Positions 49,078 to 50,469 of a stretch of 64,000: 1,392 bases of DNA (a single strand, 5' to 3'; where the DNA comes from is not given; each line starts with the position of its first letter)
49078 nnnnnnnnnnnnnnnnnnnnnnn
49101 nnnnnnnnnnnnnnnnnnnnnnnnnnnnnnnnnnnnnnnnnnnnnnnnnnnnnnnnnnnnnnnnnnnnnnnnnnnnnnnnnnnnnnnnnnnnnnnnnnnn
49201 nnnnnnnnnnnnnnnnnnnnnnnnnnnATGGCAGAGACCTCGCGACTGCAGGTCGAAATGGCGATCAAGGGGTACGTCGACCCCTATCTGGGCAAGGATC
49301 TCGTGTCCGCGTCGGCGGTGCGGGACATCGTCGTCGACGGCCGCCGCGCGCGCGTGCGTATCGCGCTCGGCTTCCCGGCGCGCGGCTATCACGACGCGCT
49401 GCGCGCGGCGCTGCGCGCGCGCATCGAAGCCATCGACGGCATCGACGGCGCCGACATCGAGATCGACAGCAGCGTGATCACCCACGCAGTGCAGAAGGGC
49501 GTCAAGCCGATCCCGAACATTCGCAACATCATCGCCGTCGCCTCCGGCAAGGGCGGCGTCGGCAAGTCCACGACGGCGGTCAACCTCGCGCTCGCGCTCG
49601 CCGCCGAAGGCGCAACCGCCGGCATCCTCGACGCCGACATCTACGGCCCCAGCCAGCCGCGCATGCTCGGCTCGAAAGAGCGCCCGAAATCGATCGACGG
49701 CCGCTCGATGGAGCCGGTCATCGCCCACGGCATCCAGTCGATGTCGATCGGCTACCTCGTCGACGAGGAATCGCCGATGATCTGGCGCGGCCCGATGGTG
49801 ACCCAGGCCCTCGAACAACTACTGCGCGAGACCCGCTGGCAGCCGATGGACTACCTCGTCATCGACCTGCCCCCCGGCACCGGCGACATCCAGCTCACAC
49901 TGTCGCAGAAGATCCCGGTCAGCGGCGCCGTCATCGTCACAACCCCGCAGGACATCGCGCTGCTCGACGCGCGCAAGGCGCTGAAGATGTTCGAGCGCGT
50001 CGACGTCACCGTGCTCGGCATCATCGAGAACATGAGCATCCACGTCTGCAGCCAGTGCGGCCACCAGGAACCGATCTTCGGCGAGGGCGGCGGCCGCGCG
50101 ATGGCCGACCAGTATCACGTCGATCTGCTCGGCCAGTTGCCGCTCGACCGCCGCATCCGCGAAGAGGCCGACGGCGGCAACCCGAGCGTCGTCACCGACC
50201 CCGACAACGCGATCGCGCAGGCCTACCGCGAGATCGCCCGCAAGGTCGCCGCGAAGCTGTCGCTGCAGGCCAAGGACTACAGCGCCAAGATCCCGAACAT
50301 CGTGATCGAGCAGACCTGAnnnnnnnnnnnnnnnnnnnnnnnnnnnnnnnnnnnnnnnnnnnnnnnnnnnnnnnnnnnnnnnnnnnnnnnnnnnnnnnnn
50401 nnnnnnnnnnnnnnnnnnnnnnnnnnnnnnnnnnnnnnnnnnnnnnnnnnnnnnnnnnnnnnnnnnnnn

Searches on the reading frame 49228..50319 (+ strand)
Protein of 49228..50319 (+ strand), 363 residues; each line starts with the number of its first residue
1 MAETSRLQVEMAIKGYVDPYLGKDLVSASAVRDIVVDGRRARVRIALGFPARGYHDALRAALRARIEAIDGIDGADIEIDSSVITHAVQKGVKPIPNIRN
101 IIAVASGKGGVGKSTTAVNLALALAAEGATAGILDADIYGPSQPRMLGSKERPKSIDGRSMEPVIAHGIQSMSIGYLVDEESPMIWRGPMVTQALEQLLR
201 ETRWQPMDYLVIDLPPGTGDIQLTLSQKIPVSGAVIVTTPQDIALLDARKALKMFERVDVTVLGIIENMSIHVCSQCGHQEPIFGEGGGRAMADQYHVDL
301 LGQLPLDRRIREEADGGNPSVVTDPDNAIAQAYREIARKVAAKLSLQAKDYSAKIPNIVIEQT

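Call 13: find_homologous_proteins(query=window:49228-50319:+, max_evalue=1e-80)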
Query window:49228-50319:+ (363 aa): 7999 proteins with E <= 1e-80 among 8000 candidates; the best 120 are listed.
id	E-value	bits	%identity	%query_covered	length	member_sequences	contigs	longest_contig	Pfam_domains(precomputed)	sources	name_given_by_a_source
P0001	3.7e-232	788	100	100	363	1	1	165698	PF00142.25,PF10609.16,PF01656.30,PF01883.25,PF13614.13,PF09140.18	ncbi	-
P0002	3.3e-219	745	95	100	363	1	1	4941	PF00142.25,PF10609.16,PF01656.30,PF01883.25,PF13614.13,PF09140.18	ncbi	-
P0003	3.3e-216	735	93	100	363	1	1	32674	PF00142.25,PF10609.16,PF01656.30,PF01883.25,PF13614.13,PF09140.18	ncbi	-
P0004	2.1e-215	732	92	100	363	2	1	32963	PF00142.25,PF10609.16,PF01656.30,PF01883.25,PF13614.13,PF09140.18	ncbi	-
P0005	1.4e-206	703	87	100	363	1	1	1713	PF00142.25,PF10609.16,PF01656.30,PF01883.25,PF13614.13,PF09140.18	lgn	-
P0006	7.4e-189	645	80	100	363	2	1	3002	PF00142.25,PF10609.16,PF01656.30,PF01883.25,PF13614.13,PF09140.18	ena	-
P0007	1.2e-187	641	78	100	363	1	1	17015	PF00142.25,PF10609.16,PF01656.30,PF01883.25,PF13614.13,PF09140.18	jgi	jgi:ATP-binding protein involved in chromosome partitioning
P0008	1.1e-184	631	78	100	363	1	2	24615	PF00142.25,PF10609.16,PF01656.30,PF01883.25,PF13614.13,PF09140.18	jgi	jgi:ATP-binding protein involved in chromosome partitioning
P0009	1.4e-181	621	76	100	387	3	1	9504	PF00142.25,PF10609.16,PF01656.30,PF01883.25,PF13614.13,PF09140.18,PF02374.22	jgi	jgi:ATP-binding protein involved in chromosome partitioning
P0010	1.5e-181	621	76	100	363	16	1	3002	PF00142.25,PF10609.16,PF01656.30,PF01883.25,PF13614.13,PF09140.18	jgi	jgi:ATP-binding protein involved in chromosome partitioning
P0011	5.3e-180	616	78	99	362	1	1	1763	PF00142.25,PF10609.16,PF01656.30,PF01883.25,PF13614.13,PF09140.18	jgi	-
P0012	6.1e-180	616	77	100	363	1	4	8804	PF00142.25,PF10609.16,PF01656.30,PF01883.25,PF13614.13,PF09140.18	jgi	jgi:ATP-binding protein involved in chromosome partitioning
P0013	1.3e-179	615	78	99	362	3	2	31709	PF00142.25,PF10609.16,PF01656.30,PF01883.25,PF13614.13,PF09140.18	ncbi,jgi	ncbi:MAG: iron-sulfur cluster carrier protein ApbC [Gammaproteobacteria bacterium]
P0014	5.5e-179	613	77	99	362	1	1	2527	PF00142.25,PF10609.16,PF01656.30,PF01883.25,PF13614.13,PF09140.18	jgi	-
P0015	1.4e-178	611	76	100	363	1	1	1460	PF00142.25,PF10609.16,PF01656.30,PF01883.25,PF13614.13,PF09140.18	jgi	jgi:ATP-binding protein involved in chromosome partitioning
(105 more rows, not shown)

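Call 14: find_encoding_contigs(protein=P0001, flank=10000, max_places=3)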
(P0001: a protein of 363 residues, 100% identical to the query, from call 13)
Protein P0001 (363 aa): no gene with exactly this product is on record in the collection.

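Call 15: find_encoding_contigs(protein=P0002, flank=10000, max_places=3)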
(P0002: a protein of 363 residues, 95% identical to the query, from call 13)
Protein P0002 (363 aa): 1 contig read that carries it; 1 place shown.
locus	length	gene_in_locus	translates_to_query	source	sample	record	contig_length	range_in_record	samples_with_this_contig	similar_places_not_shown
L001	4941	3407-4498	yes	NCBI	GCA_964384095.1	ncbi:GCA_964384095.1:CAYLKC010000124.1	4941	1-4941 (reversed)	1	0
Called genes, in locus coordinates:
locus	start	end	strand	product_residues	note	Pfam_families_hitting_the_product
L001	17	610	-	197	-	PF04060:FeS, PF12837:Fer4_6 (weak), PF13237:Fer4_10, PF00037:Fer4, PF14697:Fer4_21, PF12838:Fer4_7 (weak), PF13187:Fer4_9 (weak)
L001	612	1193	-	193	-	PF02508:Rnf-Nqr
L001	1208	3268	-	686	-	PF00133:tRNA-synt_1, PF01921:tRNA-synt_1f (faint), PF09334:tRNA-synt_1g, PF01406:tRNA-synt_1e (weak), PF19303:Anticodon_3 (weak), PF01588:tRNA_bind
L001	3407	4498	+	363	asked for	PF01883:FeS_assembly_P, PF00142:Fer4_NifH (weak), PF01656:CbiA, PF09140:MipZ, PF10609:ParA, PF13614:AAA_31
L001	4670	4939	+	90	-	?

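Call 16: find_encoding_contigs(protein=P0003, flank=10000, max_places=3)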
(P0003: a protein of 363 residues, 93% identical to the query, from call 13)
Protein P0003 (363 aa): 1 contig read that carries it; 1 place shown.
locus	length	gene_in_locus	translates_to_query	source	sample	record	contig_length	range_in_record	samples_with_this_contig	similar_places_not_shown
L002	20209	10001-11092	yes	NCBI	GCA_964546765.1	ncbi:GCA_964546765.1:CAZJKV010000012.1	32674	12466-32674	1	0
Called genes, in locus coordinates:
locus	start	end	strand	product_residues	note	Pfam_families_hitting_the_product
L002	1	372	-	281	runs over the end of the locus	-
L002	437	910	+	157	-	-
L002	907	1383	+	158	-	-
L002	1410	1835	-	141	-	PF08897:DUF1841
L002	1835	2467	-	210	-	PF00730:HhH-GPD, PF00633:HHH (weak)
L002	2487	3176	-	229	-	PF02508:Rnf-Nqr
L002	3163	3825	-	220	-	PF04205:FMN_bind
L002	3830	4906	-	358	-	PF03116:NQR2_RnfD_RnfE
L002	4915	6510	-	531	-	PF13375:RnfC_N, PF01512:Complex1_51K, PF10531:SLBB, PF13187:Fer4_9 (faint), PF13534:Fer4_17 (faint), PF12838:Fer4_7, PF13183:Fer4_8, PF13237:Fer4_10 (weak), +1 more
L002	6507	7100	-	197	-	PF04060:FeS, PF12838:Fer4_7 (faint), PF12837:Fer4_6 (weak), PF13237:Fer4_10, PF00037:Fer4, PF14697:Fer4_21, PF13187:Fer4_9 (weak)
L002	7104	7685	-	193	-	PF02508:Rnf-Nqr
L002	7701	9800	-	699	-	PF00133:tRNA-synt_1, PF01921:tRNA-synt_1f (faint), PF09334:tRNA-synt_1g, PF01406:tRNA-synt_1e (weak), PF19303:Anticodon_3 (faint), PF01588:tRNA_bind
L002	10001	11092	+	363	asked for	PF01883:FeS_assembly_P, PF00142:Fer4_NifH (weak), PF01656:CbiA, PF09140:MipZ, PF10609:ParA, PF13614:AAA_31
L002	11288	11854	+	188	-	PF22769:DCD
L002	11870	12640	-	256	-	PF11306:DUF3108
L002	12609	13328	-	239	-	PF00551:Formyl_trans_N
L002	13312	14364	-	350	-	PF00586:AIRS, PF02769:AIRS_C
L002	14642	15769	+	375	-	PF09839:DUF2066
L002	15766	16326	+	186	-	PF01066:CDP-OH_P_transf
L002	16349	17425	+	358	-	PF01594:AI-2E_transport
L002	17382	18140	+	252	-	PF00308:Bac_DnaA, PF22688:Hda_lid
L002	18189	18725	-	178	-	PF00657:Lipase_GDSL, PF13472:Lipase_GDSL_2, PF25182:NonGDSL (weak)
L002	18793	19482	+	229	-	PF00005:ABC_tran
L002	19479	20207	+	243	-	?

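Call 17: find_encoding_contigs(protein=P0004, flank=10000, max_places=3)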
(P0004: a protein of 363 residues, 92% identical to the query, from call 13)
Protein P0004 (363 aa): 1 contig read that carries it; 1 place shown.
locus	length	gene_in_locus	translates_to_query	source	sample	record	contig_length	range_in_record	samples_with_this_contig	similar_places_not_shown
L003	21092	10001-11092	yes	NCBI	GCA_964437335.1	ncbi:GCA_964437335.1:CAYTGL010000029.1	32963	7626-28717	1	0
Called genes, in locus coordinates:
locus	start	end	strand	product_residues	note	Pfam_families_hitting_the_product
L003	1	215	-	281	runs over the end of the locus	-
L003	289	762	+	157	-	-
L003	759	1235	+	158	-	-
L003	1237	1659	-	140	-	PF08897:DUF1841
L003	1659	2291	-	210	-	PF00730:HhH-GPD, PF00633:HHH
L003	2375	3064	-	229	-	PF02508:Rnf-Nqr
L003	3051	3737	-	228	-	PF04205:FMN_bind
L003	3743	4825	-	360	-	PF03116:NQR2_RnfD_RnfE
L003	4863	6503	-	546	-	PF13375:RnfC_N, PF01512:Complex1_51K, PF12797:Fer4_2 (faint), PF12838:Fer4_7, PF13183:Fer4_8, PF13187:Fer4_9, PF13237:Fer4_10, PF13534:Fer4_17 (weak), +2 more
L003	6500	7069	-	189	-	PF04060:FeS, PF12838:Fer4_7 (faint), PF00037:Fer4, PF12797:Fer4_2 (weak), PF12837:Fer4_6 (weak), PF13237:Fer4_10, PF14697:Fer4_21, PF13187:Fer4_9 (weak), +1 more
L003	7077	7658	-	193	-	PF02508:Rnf-Nqr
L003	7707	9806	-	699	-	PF00133:tRNA-synt_1, PF01921:tRNA-synt_1f (faint), PF09334:tRNA-synt_1g, PF01406:tRNA-synt_1e (weak), PF08264:Anticodon_1 (weak), PF19303:Anticodon_3 (weak), PF01588:tRNA_bind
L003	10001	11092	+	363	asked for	PF01883:FeS_assembly_P, PF00142:Fer4_NifH (weak), PF01656:CbiA, PF09140:MipZ, PF10609:ParA, PF13614:AAA_31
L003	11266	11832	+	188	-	PF22769:DCD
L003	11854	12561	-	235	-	PF11306:DUF3108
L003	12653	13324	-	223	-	PF00551:Formyl_trans_N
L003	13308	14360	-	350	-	PF00586:AIRS, PF02769:AIRS_C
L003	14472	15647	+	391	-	PF09839:DUF2066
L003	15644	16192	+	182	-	PF01066:CDP-OH_P_transf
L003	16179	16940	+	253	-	PF00308:Bac_DnaA, PF03969:AFG1_ATPase (faint), PF13191:AAA_16 (faint), PF22688:Hda_lid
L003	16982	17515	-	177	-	PF00657:Lipase_GDSL, PF13472:Lipase_GDSL_2, PF25182:NonGDSL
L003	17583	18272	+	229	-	PF00005:ABC_tran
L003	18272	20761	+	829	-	PF02687:FtsX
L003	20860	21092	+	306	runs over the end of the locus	PF00581:Rhodanese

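Call 24: find_encoding_contigs(protein=P0007, flank=6000, max_places=2)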
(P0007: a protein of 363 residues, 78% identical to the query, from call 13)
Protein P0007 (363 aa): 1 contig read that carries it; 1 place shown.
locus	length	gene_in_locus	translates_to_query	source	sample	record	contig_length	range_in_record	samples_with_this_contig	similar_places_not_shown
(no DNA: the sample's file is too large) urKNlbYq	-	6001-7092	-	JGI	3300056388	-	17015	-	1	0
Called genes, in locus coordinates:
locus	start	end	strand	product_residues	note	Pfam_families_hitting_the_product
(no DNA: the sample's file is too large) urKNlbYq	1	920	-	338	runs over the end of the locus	PF03116:NQR2_RnfD_RnfE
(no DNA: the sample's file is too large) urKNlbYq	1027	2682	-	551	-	PF13375:RnfC_N, PF01512:Complex1_51K, PF10531:SLBB (weak), PF13534:Fer4_17 (faint), PF12838:Fer4_7, PF13183:Fer4_8 (weak), PF13187:Fer4_9 (weak), PF13237:Fer4_10 (weak), +1 more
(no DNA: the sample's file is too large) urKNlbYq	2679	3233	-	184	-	PF04060:FeS, PF12838:Fer4_7 (faint), PF12797:Fer4_2 (weak), PF00037:Fer4, PF12837:Fer4_6 (weak), PF13237:Fer4_10, PF14697:Fer4_21, PF13187:Fer4_9 (weak)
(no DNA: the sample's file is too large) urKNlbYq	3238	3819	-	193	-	PF02508:Rnf-Nqr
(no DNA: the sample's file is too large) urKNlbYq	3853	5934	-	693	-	PF00133:tRNA-synt_1, PF01921:tRNA-synt_1f (faint), PF09334:tRNA-synt_1g, PF01406:tRNA-synt_1e (weak), PF08264:Anticodon_1 (faint), PF19303:Anticodon_3, PF01588:tRNA_bind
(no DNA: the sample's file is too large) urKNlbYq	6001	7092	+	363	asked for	PF01883:FeS_assembly_P, PF00142:Fer4_NifH (faint), PF01656:CbiA, PF09140:MipZ, PF10609:ParA, PF13614:AAA_31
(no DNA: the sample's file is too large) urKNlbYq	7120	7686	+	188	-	PF22769:DCD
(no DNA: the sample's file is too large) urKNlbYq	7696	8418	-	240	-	PF11306:DUF3108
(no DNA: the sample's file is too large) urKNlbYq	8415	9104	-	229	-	PF00551:Formyl_trans_N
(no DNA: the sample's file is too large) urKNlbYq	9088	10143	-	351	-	PF00586:AIRS, PF02769:AIRS_C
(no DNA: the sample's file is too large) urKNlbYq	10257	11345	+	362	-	PF09839:DUF2066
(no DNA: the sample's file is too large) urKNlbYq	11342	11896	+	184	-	PF01066:CDP-OH_P_transf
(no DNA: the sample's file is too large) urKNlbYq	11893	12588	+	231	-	PF00308:Bac_DnaA, PF22688:Hda_lid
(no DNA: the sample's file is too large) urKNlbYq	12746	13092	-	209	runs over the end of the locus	PF25182:NonGDSL, PF00657:Lipase_GDSL, PF13472:Lipase_GDSL_2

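Call 25: find_encoding_contigs(protein=P0013, flank=6000, max_places=2)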
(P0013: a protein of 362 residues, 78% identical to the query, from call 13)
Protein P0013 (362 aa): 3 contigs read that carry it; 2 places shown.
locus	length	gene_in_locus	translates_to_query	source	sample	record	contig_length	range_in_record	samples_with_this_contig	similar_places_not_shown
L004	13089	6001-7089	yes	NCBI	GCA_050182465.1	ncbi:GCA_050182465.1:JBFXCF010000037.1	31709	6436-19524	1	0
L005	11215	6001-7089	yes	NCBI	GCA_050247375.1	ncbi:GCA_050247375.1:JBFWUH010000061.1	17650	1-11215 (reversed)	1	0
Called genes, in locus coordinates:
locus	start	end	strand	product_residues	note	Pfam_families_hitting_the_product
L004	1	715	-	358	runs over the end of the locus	PF03116:NQR2_RnfD_RnfE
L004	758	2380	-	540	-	PF13375:RnfC_N, PF01512:Complex1_51K, PF10531:SLBB, PF13183:Fer4_8, PF13237:Fer4_10, PF12838:Fer4_7, PF13187:Fer4_9 (weak), PF13534:Fer4_17 (weak), +4 more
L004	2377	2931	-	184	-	PF04060:FeS, PF12797:Fer4_2 (faint), PF12838:Fer4_7 (faint), PF00037:Fer4, PF12837:Fer4_6 (weak), PF13237:Fer4_10, PF14697:Fer4_21, PF13187:Fer4_9 (weak)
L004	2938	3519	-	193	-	PF02508:Rnf-Nqr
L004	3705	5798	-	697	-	PF00133:tRNA-synt_1, PF01921:tRNA-synt_1f (faint), PF09334:tRNA-synt_1g, PF01406:tRNA-synt_1e, PF19303:Anticodon_3 (weak), PF01588:tRNA_bind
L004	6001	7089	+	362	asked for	PF01883:FeS_assembly_P, PF00142:Fer4_NifH (weak), PF01656:CbiA, PF09140:MipZ, PF10609:ParA, PF13614:AAA_31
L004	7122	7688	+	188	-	PF22769:DCD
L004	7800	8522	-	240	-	PF11306:DUF3108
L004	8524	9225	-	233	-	PF00551:Formyl_trans_N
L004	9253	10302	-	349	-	PF00586:AIRS, PF02769:AIRS_C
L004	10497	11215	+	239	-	PF09839:DUF2066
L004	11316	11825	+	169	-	PF01066:CDP-OH_P_transf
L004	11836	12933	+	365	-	PF01594:AI-2E_transport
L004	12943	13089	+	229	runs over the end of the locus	PF00308:Bac_DnaA (faint), PF22688:Hda_lid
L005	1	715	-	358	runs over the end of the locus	PF03116:NQR2_RnfD_RnfE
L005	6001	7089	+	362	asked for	PF01883:FeS_assembly_P, PF00142:Fer4_NifH (weak), PF01656:CbiA, PF09140:MipZ, PF10609:ParA, PF13614:AAA_31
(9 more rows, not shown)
